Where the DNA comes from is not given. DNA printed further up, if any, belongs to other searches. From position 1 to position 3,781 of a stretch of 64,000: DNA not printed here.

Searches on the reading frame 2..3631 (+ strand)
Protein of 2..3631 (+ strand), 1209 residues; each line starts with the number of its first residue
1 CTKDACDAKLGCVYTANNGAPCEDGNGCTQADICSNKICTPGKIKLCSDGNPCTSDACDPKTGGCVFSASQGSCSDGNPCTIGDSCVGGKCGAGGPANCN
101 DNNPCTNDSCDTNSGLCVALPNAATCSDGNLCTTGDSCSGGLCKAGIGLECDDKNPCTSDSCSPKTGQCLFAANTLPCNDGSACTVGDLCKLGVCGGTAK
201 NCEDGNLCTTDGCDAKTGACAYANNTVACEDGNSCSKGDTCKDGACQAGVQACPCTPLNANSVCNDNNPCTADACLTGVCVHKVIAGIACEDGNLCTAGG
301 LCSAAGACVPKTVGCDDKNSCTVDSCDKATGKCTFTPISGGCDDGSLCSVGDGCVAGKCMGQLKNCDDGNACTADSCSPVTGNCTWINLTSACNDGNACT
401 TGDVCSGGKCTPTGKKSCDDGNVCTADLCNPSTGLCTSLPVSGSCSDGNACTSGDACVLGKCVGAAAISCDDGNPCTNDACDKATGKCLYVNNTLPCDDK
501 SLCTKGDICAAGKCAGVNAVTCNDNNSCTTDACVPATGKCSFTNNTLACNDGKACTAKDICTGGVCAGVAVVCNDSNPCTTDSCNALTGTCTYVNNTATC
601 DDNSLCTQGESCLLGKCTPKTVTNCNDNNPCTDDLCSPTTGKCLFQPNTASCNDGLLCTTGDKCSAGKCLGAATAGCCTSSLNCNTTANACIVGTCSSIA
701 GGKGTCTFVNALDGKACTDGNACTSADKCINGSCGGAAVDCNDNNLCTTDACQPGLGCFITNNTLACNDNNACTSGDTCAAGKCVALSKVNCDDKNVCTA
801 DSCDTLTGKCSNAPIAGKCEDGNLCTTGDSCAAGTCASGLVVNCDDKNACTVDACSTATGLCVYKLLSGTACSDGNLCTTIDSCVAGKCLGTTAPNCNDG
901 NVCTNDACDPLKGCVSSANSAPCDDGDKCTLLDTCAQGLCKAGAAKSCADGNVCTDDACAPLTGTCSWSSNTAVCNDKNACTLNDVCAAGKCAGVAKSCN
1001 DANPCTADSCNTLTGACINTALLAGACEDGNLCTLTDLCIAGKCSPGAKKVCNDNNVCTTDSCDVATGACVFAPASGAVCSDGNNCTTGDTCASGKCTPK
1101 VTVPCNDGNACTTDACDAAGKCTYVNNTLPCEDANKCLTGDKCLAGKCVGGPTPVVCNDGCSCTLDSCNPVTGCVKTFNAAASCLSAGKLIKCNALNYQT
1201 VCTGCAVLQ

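Call 11: search_protein_families(library=pfam, proteins=[window:2-3631:+], max_evalue=0.001)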
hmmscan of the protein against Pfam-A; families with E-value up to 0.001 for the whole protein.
window:2-3631:+ (1209 aa): 1 family
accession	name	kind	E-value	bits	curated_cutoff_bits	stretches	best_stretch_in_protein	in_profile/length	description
PF00526.23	Dicty_CTDC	-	6.6e-108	352.4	27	19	315-338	2-24/24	Dictyostelium (slime mold) repeat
